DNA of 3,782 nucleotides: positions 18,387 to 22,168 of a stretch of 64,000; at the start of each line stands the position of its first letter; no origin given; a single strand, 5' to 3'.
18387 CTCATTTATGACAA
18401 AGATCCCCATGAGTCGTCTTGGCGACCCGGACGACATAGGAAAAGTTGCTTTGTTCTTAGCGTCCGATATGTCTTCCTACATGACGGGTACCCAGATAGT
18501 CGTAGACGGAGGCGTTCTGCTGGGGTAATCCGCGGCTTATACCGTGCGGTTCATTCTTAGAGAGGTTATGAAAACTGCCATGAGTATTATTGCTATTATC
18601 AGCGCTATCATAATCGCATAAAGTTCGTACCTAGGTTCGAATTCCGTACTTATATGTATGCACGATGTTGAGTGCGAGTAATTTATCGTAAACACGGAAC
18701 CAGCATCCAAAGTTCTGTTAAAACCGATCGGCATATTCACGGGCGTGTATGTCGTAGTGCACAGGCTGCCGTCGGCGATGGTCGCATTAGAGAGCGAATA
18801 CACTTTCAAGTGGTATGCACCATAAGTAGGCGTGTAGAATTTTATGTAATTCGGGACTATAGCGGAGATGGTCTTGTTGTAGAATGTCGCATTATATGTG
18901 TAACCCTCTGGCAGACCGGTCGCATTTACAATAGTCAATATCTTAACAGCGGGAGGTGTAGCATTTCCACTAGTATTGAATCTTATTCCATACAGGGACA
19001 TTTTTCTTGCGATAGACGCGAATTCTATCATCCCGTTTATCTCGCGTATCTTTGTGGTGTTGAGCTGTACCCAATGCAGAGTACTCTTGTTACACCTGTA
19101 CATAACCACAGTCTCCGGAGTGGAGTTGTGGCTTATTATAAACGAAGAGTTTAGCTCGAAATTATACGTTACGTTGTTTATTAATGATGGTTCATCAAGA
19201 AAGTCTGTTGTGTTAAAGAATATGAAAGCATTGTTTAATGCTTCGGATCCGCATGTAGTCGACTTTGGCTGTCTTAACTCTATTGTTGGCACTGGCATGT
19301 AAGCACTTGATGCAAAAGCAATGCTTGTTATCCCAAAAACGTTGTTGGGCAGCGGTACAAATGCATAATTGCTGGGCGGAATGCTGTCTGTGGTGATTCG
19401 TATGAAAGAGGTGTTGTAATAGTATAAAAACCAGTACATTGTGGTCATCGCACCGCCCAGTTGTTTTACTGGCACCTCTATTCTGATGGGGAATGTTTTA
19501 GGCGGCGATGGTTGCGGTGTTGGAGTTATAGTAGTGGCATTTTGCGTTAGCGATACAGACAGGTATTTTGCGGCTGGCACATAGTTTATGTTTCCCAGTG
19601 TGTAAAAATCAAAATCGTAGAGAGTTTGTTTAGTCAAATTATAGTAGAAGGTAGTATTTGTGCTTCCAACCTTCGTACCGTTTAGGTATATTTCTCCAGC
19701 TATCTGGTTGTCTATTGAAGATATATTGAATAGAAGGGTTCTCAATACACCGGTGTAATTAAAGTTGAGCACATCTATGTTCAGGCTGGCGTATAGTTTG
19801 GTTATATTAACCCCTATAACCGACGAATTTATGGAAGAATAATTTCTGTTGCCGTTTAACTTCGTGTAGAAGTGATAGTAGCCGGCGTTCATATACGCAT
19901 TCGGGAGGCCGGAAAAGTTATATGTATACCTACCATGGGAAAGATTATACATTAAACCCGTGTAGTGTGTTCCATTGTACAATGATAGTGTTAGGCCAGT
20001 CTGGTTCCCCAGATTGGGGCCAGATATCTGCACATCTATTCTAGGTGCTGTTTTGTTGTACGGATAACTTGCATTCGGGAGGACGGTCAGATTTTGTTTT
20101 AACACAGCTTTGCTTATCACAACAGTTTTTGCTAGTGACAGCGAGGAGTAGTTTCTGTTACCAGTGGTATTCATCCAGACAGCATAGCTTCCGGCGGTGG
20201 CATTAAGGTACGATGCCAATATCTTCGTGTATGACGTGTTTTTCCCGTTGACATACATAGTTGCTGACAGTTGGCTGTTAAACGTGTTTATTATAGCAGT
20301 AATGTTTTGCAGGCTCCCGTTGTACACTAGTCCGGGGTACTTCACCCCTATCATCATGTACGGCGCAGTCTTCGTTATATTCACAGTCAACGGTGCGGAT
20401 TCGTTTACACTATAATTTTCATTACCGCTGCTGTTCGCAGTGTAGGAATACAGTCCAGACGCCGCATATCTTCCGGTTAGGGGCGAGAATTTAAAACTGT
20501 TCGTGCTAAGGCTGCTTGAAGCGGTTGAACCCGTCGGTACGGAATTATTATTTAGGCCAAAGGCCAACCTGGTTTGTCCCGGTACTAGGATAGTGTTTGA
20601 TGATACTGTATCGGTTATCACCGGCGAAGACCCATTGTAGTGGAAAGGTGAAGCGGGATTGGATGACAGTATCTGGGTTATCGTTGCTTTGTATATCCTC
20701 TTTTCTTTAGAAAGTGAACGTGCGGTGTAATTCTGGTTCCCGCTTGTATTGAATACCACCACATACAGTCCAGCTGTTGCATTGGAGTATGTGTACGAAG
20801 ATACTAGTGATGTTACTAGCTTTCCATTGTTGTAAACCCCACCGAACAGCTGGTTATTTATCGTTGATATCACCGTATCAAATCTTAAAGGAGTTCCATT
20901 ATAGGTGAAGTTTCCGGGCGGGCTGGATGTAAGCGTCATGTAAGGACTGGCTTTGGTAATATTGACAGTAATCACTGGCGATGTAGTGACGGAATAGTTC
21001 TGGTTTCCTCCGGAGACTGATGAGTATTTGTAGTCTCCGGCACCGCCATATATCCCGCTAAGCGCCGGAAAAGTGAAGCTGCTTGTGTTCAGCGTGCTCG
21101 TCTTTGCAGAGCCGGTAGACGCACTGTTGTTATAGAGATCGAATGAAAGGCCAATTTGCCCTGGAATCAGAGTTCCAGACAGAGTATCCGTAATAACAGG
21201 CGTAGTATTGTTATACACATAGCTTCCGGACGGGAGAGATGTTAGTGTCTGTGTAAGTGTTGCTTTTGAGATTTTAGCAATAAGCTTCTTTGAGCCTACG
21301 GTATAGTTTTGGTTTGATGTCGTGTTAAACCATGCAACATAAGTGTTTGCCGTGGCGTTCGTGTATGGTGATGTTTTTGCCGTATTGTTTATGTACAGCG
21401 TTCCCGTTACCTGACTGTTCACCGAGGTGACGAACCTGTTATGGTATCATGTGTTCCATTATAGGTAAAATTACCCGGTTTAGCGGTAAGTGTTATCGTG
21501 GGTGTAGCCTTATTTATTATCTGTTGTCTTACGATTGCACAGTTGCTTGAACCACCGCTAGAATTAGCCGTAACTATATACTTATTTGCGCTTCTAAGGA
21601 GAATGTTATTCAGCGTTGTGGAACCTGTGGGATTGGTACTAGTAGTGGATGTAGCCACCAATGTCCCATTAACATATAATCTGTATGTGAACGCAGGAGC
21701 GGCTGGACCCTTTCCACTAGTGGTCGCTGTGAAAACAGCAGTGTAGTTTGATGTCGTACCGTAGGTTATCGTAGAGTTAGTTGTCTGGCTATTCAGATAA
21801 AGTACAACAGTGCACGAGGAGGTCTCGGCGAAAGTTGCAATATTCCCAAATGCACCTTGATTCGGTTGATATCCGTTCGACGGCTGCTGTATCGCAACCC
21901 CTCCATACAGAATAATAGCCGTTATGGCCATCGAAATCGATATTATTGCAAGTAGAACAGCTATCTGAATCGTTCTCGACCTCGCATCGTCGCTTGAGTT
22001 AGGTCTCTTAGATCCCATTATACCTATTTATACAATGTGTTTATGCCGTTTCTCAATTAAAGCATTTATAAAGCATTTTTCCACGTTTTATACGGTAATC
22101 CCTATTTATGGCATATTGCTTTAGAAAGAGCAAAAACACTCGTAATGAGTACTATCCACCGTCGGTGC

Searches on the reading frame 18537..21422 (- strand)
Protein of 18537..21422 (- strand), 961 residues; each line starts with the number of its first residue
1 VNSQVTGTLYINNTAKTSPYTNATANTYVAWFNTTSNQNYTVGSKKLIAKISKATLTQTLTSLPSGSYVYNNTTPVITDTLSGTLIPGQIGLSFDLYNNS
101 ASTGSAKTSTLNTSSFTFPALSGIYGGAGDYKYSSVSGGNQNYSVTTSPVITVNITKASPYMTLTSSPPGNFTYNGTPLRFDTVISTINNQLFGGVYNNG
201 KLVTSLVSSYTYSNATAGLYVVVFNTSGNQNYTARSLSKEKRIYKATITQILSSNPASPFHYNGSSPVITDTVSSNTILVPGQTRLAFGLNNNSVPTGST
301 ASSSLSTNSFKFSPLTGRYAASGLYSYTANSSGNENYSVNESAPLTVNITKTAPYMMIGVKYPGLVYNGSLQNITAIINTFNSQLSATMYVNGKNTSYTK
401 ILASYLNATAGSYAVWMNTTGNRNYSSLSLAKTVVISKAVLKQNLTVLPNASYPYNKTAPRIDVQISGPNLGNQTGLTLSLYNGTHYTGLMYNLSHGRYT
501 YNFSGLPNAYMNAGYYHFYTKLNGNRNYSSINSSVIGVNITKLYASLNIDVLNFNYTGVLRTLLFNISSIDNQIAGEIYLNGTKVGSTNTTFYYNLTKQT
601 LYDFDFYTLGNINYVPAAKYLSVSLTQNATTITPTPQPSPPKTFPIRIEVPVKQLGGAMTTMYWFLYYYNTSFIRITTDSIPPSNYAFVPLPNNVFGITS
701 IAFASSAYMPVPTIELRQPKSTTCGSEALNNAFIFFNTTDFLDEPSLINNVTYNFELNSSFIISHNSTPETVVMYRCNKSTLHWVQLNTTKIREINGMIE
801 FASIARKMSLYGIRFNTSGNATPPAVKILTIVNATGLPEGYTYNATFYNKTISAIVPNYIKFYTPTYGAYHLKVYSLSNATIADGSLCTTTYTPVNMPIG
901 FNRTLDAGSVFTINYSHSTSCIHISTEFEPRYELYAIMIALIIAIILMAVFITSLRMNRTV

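Call 29: search_protein_families(library=pfam, proteins=[window:18537-21422:-], max_evalue=0.1)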
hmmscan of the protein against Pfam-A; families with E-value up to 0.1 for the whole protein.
window:18537-21422:- (961 aa): 0 families

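Call 77: search_protein_families(library=ncbifam, proteins=[window:18537-21422:-], max_evalue=0.1)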
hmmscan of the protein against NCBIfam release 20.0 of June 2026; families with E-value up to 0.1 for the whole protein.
window:18537-21422:- (961 aa): 1 family
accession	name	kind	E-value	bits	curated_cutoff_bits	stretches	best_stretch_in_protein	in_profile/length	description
TIGR04213.1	PGF_pre_PGF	domain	2e-07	31.1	28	1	697-813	32-151/153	PGF-pre-PGF domain-containing protein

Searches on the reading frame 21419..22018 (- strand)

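Call 29: search_protein_families(library=pfam, proteins=[window:21419-22018:-], max_evalue=0.1)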
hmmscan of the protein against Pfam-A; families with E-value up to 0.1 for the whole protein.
window:21419-22018:- (199 aa): 2 families
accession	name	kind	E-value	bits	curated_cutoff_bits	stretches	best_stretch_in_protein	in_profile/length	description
PF13385.13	Laminin_G_3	-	0.017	15.7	27.6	1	79-143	71-124/151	Concanavalin A-like lectin/glucanases superfamily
PF00689.26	Cation_ATPase_C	-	0.078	13.2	27.3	0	20-98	51-125/175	Cation transporting ATPase, C-terminus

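Call 77: search_protein_families(library=ncbifam, proteins=[window:21419-22018:-], max_evalue=0.1)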
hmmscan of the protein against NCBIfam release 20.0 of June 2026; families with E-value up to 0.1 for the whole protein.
window:21419-22018:- (199 aa): 0 families
